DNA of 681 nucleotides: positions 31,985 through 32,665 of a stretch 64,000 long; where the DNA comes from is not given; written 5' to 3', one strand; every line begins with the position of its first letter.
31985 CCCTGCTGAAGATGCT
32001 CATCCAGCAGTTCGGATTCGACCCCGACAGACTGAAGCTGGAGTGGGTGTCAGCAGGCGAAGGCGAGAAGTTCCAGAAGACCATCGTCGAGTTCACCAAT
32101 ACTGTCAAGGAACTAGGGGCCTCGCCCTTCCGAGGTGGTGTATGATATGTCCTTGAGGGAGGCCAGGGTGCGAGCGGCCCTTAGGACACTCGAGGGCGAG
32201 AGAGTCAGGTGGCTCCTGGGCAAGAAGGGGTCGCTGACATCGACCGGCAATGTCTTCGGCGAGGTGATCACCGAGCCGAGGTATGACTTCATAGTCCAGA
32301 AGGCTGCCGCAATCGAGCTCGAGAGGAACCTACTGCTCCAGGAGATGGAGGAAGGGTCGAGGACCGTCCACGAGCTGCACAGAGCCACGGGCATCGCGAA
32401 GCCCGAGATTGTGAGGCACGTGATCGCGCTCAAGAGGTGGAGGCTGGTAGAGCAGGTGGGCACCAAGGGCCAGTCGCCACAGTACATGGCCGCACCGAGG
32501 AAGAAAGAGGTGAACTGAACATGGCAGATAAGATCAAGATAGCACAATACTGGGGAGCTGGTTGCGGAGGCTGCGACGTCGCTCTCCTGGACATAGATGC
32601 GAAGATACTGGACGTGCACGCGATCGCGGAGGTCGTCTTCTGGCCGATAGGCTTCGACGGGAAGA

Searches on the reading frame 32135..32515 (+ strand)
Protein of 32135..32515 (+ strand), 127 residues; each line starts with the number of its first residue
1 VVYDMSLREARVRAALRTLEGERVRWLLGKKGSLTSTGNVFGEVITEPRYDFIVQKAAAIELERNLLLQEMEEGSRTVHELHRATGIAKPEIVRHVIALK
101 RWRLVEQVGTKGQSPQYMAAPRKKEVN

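Call 4: search_protein_families(library=pfam, proteins=[window:32135-32515:+], max_evalue=1)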
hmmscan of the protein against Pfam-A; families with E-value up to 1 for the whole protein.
window:32135-32515:+ (127 aa): 6 families
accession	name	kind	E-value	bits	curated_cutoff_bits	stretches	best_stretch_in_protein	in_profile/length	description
PF01022.26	HTH_5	-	2.9e-05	24.3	22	1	64-106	4-46/47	Bacterial regulatory protein, arsR family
PF09339.16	HTH_IclR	-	5.4e-05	23.3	22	1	72-108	16-51/52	IclR helix-turn-helix domain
PF12802.13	MarR_2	-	0.0019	18.8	27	1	68-109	14-54/61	MarR family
PF25213.1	HVO_A0261_N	-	0.023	15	35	1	63-109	12-58/86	HVO_A0261 N-terminal domain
PF14557.12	AphA_like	-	0.028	14.6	27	1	39-100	47-108/174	Putative AphA-like transcriptional regulator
PF08221.17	HTH_9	-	0.033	14.7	23.4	1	71-105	23-57/62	RNA polymerase III subunit RPC82 helix-turn-helix domain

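Call 6: search_protein_families(library=ncbifam, proteins=[window:32135-32515:+], max_evalue=0.01)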
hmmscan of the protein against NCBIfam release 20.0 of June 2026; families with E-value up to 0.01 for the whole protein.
window:32135-32515:+ (127 aa): 2 families
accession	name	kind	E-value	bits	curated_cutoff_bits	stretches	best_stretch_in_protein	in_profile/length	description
NF033788.1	HTH_metalloreg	subfamily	0.00038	20.2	55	1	65-107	14-57/77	metalloregulator ArsR/SmtB family transcription factor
TIGR01884.1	cas_HTH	subfamily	0.00066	19.1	60.2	1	54-113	134-194/202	CRISPR-associated CARF protein Csa3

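Call 8: find_homologous_proteins(query=window:32135-32515:+, max_evalue=0.001)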
Query window:32135-32515:+ (127 aa): 144 proteins with E <= 0.001 among 191 candidates; the best 120 are listed.
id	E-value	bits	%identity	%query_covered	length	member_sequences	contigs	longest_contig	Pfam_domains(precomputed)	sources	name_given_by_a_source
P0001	4.4e-72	257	99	97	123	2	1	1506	-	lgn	-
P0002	4.1e-68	245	93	97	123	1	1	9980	PF01022.27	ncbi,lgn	-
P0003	6.9e-68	244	94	97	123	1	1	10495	PF01022.27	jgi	-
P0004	1.0e-67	243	93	97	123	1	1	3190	PF01022.27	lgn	-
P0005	1.1e-67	243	92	97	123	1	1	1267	PF01022.27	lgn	-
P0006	2.7e-67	242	93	97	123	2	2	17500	PF01022.27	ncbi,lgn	-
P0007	3.6e-67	242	91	97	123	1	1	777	PF01022.27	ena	-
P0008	4.5e-67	241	93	96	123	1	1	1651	PF01022.27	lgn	-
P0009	4.8e-67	241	92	97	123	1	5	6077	-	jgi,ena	jgi:hypothetical protein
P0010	5.3e-67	241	90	97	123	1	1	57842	PF01022.27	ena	-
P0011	5.6e-67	241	92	97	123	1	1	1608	PF01022.27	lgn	-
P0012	5.7e-67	241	93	97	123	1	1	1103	-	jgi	-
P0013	5.7e-67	241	93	96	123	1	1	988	PF01022.27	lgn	-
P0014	1.3e-66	240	92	97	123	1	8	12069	-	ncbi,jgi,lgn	jgi:hypothetical protein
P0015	1.9e-66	239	90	97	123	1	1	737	PF01022.27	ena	-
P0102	2.3e-52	194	73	94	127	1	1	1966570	-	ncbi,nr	ncbi:MAG: hypothetical protein JSV90_01775 [Methanobacteriota archaeon]|nr:MAG: hypothetical protein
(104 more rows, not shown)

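Call 15: search_solved_structures(query=A1, max_evalue=10, show_alignments=3)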
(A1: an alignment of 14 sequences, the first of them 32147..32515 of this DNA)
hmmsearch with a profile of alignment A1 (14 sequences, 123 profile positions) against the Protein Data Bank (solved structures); distinct sequences matched with E-value up to 10: 7.
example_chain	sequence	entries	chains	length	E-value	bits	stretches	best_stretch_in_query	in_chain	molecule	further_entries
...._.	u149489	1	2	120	9.4e-05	25.4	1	60-105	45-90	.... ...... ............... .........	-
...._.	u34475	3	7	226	0.0076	19.3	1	54-112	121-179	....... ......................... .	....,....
4wml_A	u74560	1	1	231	0.0079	19.2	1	54-112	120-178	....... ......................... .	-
4wn3_A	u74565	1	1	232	0.0079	19.2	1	54-112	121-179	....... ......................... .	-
3bgh_A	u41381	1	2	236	0.18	14.8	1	44-96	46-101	Putative neuraminyllactose-binding hemagglutinin homolog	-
1wdv_A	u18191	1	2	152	0.78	12.8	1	65-96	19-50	hypothetical protein APE2540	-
1uly_A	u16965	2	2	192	0.91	12.6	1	59-107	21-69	hypothetical protein PH1932 | hypothetical transcription regulator protein, PH1932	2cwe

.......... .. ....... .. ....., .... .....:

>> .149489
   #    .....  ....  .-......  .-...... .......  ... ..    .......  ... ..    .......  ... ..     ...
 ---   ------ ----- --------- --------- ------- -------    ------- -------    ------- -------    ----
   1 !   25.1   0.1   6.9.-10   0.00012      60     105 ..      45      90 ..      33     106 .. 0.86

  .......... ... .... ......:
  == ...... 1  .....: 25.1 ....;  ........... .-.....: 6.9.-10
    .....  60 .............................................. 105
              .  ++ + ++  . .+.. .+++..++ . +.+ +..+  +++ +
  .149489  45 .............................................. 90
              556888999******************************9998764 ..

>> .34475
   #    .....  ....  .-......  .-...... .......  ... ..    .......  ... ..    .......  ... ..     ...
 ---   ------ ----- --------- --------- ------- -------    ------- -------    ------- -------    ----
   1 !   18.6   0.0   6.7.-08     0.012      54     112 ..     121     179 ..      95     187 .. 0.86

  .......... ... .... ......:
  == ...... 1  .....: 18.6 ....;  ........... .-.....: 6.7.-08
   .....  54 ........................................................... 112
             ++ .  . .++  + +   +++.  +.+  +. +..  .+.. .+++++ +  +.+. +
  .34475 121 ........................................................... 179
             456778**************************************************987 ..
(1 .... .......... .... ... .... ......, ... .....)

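Call 16: find_encoding_contigs(protein=P0102, flank=10000, max_places=3)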
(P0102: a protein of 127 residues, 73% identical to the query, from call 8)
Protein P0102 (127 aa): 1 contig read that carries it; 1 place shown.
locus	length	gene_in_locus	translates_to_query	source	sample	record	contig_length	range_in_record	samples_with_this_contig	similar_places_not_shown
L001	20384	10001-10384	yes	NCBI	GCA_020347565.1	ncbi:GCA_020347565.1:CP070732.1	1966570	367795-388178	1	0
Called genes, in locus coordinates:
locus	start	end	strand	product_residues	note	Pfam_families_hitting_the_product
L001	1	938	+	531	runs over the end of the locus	PF02662:FlpD, PF13183:Fer4_8, PF13187:Fer4_9 (weak), PF13237:Fer4_10 (weak), PF13534:Fer4_17, PF02754:CCG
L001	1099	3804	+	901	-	PF00890:FAD_binding_2 (weak), PF01266:DAO (weak), PF07992:Pyr_redox_2 (weak), PF14691:Fer4_20, PF01946:Thi4, PF07992:Pyr_redox_2, PF13450:NAD_binding_8, PF13738:Pyr_redox_3, +14 more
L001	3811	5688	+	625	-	PF00890:FAD_binding_2 (weak), PF07992:Pyr_redox_2, PF12831:FAD_oxidored, PF13450:NAD_binding_8 (weak), PF00037:Fer4, PF12837:Fer4_6, PF13237:Fer4_10, PF14697:Fer4_21, +4 more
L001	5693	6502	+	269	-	PF02662:FlpD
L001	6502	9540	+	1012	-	PF01266:DAO (weak), PF12831:FAD_oxidored (weak), PF13450:NAD_binding_8 (weak), PF00037:Fer4 (weak), PF00890:FAD_binding_2, PF07992:Pyr_redox_2, PF13450:NAD_binding_8, PF12838:Fer4_7, +23 more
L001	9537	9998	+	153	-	PF02662:FlpD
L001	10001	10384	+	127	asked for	-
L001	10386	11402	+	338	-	PF01058:Oxidored_q6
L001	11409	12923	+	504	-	PF27537:HoxH, PF00374:NiFeSe_Hases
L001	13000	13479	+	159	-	PF01750:HycI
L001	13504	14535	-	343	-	PF00586:AIRS, PF02769:AIRS_C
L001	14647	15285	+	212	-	PF01128:IspD (weak), PF12804:NTP_transf_3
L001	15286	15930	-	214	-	PF09997:DUF2238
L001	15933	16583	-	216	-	PF26799:DUF8268 (weak), PF09997:DUF2238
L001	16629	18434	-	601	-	PF00072:Response_reg, PF13188:PAS_8 (faint), PF00989:PAS, PF08448:PAS_4, PF13426:PAS_9 (weak), PF02518:HATPase_c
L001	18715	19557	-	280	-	PF00795:CN_hydrolase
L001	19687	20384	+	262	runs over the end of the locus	PF02540:NAD_synthase, PF06508:QueC (faint)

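Call 20: search_protein_representatives(alignment_id=A1)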
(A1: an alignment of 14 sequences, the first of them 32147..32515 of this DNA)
Query: 14 sequences, 123 profile positions. Proteins with E-value up to 0.001 (for the whole library): 290; up to 1e-10: 143; up to 1e-30: 2. The best 150 are listed.
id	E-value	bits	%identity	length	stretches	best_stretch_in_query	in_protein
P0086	2.6e-56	204.9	-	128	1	1-121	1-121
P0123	3.1e-50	185.3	-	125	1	3-122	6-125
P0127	2.5e-30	121.0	-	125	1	5-120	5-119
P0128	1.6e-28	115.1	-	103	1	16-114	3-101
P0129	1.3e-25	105.7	-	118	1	11-121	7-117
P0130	2.0e-25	105.2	-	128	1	1-109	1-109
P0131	3.1e-25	104.5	-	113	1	9-116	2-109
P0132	1.8e-24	102.0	-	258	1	4-117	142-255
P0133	2.8e-24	101.4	-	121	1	5-119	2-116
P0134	1.6e-23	99.0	-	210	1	5-117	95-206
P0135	2.2e-23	98.6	-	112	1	9-117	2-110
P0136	5.3e-23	97.3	-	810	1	6-119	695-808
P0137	1.9e-22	95.5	-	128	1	11-116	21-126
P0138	2.8e-22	95.0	-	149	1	5-106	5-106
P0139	1.8e-21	92.4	-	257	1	7-118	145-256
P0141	3.9e-21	91.3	-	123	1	4-115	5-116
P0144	1.4e-20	89.6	-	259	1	8-117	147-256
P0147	2.7e-20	88.6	-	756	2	6-103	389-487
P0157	5.7e-19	84.3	-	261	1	6-117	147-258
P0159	6.8e-19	84.1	-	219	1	7-120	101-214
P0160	7.3e-19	84.0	-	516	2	6-105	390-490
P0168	1.1e-16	77.0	-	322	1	8-121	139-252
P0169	1.4e-16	76.5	-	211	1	5-116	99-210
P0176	3.7e-16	75.2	-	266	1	13-115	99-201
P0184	1.3e-15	73.4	-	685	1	8-119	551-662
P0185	1.3e-15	73.4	-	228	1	4-114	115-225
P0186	1.9e-15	73.0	-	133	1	15-117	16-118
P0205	2.3e-14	69.4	-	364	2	3-93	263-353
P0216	1.1e-13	67.3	-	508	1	11-109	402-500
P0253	1.2e-11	60.6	-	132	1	16-116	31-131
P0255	2.6e-11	59.6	-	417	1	8-121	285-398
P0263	5.5e-11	58.5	-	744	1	4-118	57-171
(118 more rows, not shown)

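Call 21: predict_structure(alignment_id=A1)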
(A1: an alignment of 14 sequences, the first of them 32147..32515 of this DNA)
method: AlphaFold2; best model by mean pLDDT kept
length: 123 residues; sequences in the alignment: 14
mean_pLDDT: 79.1   pTM: 0.64
mean pLDDT of the five models: 79.1, 78.0, 77.7, 74.2, 73.0
residues with pLDDT >= 90: 53; 70-90: 30; 50-70: 36; < 50: 4
segments of 3 or more residues with pLDDT < 50: none
pLDDT, mean of each block of 10 residues (from residue 1): 70 58 52 66 76 85 94 96 95 91 93 83 46
secondary structure, 60 per line:
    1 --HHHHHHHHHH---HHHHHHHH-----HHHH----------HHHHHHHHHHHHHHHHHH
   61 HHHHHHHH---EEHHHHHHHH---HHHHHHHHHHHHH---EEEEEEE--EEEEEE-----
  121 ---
elements in order: H3-12 H16-23 H29-32 H43-68 H74-81 H85-97 E101-107 E110-115

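Call 26: fold_search(model_id=the predicted structure, library=pdb)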
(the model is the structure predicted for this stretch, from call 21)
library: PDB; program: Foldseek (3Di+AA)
matches with E <= 10: 1813; with E <= 0.001: 3
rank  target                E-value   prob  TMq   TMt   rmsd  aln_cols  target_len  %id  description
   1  1smt_A                6.3e-04  1.00  0.42  0.52   7.8        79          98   18  SMTB REPRESSOR FROM SYNECHOCOCCUS PCC7942 (released 1997-12-03)
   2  1r23_A                7.6e-04  1.00  0.44  0.51   7.9        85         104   19  Crystal structure of the cyanobacterial metallothionein repressor SmtB in the Zn1-form (one Zn(II) per dimer) (released 2004-05-18)
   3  1smt_B                8.1e-04  1.00  0.43  0.52   7.7        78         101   19  SMTB REPRESSOR FROM SYNECHOCOCCUS PCC7942 (released 1997-12-03)
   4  1r1t_B                1.0e-03  1.00  0.42  0.52   7.7        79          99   18  Crystal structure of the cyanobacterial metallothionein repressor SmtB in the apo-form (released 2004-05-18)
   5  4omz_B                1.3e-03  1.00  0.45  0.56   6.9        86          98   17  Crystal Structure of NolR from Sinorhizobium fredii (released 2014-04-16)
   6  1r1u_C                1.4e-03  1.00  0.47  0.58   7.5        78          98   15  Crystal structure of the metal-sensing transcriptional repressor CzrA from Staphylococcus aureus in the apo-form (released 2004-05-18)
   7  6cdb_A                1.4e-03  1.00  0.47  0.59   7.2        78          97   15  Crystal Structure of V66L CzrA in the Zn(II)bound state (released 2018-07-11)
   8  3pqk_A                2.0e-03  1.00  0.44  0.54   7.3        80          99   20  Crystal Structure of the transcriptional repressor BigR from Xylella fastidiosa (released 2011-06-01)
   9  3pqk_F                2.0e-03  1.00  0.44  0.54   7.7        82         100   20  Crystal Structure of the transcriptional repressor BigR from Xylella fastidiosa (released 2011-06-01)
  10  3pqk_B                2.0e-03  1.00  0.44  0.53   7.9        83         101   20  Crystal Structure of the transcriptional repressor BigR from Xylella fastidiosa (released 2011-06-01)
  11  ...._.                2.0e-03  1.00  0.41  0.50   8.1        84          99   21  SmtB protein of Mycobacterium smegmatis (released 2024-09-25)
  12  6o8k                  2.1e-03  1.00  0.46  0.60   6.5        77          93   14  Crystal Structure of apo and reduced Sulfide-responsive transcriptional repressor (SqrR) from Rhodobacter capsulatus. (released 2020-04-01)
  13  4k2e_A                2.1e-03  1.00  0.45  0.58   7.0        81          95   18  HlyU from Vibrio cholerae N16961 (released 2014-04-30)
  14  6cdb_B                2.2e-03  1.00  0.47  0.60   7.4        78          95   15  Crystal Structure of V66L CzrA in the Zn(II)bound state (released 2018-07-11)
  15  3pqj_A                2.4e-03  1.00  0.43  0.53   7.9        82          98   18  Crystal Structure of the transcriptional repressor BigR from Xylella fastidiosa (released 2011-06-01)
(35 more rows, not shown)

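Call 30: list_cluster_members(proteins=[P0134, P0169, P0159, P0132, P0139, P0144, P0157, P0136, P0127, P0129])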
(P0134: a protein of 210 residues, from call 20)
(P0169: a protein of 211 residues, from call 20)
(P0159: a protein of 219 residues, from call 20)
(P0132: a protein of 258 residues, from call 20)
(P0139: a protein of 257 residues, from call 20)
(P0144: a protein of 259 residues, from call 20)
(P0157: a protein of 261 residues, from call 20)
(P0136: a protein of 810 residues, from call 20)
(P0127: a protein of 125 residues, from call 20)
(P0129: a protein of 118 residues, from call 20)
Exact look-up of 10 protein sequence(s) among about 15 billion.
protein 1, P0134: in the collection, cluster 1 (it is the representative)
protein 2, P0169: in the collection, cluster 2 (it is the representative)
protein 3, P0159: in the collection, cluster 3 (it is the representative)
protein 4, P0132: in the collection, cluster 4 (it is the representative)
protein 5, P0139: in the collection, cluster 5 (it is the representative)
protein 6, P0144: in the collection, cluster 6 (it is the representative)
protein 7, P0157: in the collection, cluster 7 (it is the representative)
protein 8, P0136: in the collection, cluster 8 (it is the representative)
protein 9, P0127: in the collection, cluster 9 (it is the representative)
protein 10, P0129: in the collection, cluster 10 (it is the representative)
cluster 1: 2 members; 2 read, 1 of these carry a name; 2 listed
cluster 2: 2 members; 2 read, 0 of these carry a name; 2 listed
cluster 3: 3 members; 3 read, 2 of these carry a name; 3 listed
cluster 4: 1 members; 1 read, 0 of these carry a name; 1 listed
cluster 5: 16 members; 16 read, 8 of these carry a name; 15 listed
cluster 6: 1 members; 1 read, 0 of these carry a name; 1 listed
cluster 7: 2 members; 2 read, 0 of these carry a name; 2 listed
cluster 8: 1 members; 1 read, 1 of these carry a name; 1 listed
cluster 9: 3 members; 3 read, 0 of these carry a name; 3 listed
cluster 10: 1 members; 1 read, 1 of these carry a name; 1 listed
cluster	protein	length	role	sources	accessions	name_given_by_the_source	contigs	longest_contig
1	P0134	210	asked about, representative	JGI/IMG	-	coenzyme F420-reducing hydrogenase delta subunit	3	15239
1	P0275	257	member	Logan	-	-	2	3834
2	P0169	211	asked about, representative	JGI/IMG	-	-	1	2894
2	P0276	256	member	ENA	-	-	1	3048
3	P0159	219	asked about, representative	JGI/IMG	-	coenzyme F420-reducing hydrogenase delta subunit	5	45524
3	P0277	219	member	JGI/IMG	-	coenzyme F420-reducing hydrogenase delta subunit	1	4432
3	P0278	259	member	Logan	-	-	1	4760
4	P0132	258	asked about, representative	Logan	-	-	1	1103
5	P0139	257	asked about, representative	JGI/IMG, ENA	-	-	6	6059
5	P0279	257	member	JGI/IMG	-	F420-non-reducing hydrogenase iron-sulfur subunit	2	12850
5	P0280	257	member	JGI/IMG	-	F420-non-reducing hydrogenase iron-sulfur subunit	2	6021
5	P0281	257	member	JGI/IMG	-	F420-non-reducing hydrogenase iron-sulfur subunit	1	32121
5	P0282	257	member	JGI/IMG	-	F420-non-reducing hydrogenase iron-sulfur subunit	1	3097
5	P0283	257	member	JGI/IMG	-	F420-non-reducing hydrogenase iron-sulfur subunit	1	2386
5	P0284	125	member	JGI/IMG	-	hypothetical protein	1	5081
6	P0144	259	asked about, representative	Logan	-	-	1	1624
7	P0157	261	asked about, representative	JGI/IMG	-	-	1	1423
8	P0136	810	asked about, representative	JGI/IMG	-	heterodisulfide reductase subunit A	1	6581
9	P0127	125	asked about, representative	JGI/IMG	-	-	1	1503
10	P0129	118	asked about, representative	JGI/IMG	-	biotin operon repressor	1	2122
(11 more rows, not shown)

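Call 31: find_encoding_contigs(protein=P0159, flank=10000, max_places=2)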
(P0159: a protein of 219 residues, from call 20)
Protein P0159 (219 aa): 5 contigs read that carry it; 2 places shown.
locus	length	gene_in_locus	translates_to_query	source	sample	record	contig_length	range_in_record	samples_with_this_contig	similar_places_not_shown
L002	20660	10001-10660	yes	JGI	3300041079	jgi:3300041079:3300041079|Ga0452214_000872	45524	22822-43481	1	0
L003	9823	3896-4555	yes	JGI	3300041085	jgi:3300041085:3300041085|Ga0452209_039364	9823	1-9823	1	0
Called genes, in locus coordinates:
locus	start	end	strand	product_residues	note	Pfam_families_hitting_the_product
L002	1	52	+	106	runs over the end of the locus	PF21758:LpdD_chaperone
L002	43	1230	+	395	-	PF04412:AcnX, PF28403:AcnX_2nd, PF28406:AcnX_3rd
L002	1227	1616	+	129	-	PF01989:AcnX_swivel_put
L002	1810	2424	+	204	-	-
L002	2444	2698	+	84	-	-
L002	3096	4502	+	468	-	PF02629:CoA_binding, PF13380:CoA_binding_2, PF13607:Succ_CoA_lig, PF19045:Ligase_CoA_2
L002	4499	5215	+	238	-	PF13549:ATP-grasp_5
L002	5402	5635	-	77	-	-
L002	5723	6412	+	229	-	-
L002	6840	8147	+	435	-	PF00890:FAD_binding_2 (weak), PF01134:GIDA (faint), PF01266:DAO, PF01494:FAD_binding_3 (faint), PF07992:Pyr_redox_2, PF12831:FAD_oxidored, PF13450:NAD_binding_8 (weak), PF12837:Fer4_6 (faint), +1 more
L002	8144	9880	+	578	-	PF00890:FAD_binding_2 (weak), PF01266:DAO (weak), PF07992:Pyr_redox_2, PF12831:FAD_oxidored, PF13450:NAD_binding_8, PF00037:Fer4 (weak), PF13237:Fer4_10, PF14697:Fer4_21, +7 more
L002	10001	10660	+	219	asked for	PF02662:FlpD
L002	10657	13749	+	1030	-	PF13187:Fer4_9 (weak), PF00890:FAD_binding_2, PF07992:Pyr_redox_2 (weak), PF12831:FAD_oxidored (weak), PF13450:NAD_binding_8, PF00037:Fer4 (weak), PF12838:Fer4_7, PF14697:Fer4_21, +15 more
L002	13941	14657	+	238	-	PF02662:FlpD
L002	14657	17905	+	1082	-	PF00890:FAD_binding_2 (weak), PF01266:DAO (weak), PF07992:Pyr_redox_2 (weak), PF12831:FAD_oxidored, PF13450:NAD_binding_8 (weak), PF07992:Pyr_redox_2, PF13450:NAD_binding_8, PF12838:Fer4_7, +20 more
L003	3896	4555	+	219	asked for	PF02662:FlpD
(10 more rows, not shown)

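Call 32: find_encoding_contigs(protein=P0281, flank=10000, max_places=2)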
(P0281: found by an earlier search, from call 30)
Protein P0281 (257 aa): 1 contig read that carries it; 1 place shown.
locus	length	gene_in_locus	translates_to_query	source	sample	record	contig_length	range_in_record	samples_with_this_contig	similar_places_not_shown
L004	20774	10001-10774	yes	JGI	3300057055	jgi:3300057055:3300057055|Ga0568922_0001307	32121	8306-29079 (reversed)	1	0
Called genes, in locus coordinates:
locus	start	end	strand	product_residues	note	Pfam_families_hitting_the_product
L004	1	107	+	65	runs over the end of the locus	-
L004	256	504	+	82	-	PF09834:DUF2061 (weak)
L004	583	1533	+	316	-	PF12849:PBP_like_2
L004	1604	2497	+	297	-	PF00528:BPD_transp_1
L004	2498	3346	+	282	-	PF00528:BPD_transp_1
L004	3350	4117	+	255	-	PF13175:AAA_15 (weak), PF00005:ABC_tran, PF13304:AAA_21 (faint)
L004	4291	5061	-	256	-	PF01925:TauE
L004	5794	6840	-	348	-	PF04014:MazE_antitoxin (weak), PF01895:PhoU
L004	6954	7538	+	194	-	PF01597:GCV_H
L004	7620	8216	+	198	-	PF01597:GCV_H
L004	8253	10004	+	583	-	PF14691:Fer4_20, PF01266:DAO, PF07992:Pyr_redox_2, PF13450:NAD_binding_8, PF13738:Pyr_redox_3, PF00037:Fer4, PF14697:Fer4_21, PF12838:Fer4_7, +15 more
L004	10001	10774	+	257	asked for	PF02662:FlpD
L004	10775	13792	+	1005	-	PF07992:Pyr_redox_2, PF12831:FAD_oxidored, PF13187:Fer4_9, PF00890:FAD_binding_2, PF07992:Pyr_redox_2, PF13450:NAD_binding_8, PF12838:Fer4_7, PF14697:Fer4_21, +21 more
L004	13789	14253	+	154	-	PF02662:FlpD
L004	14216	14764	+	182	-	PF13534:Fer4_17, PF13183:Fer4_8, PF13237:Fer4_10, PF13187:Fer4_9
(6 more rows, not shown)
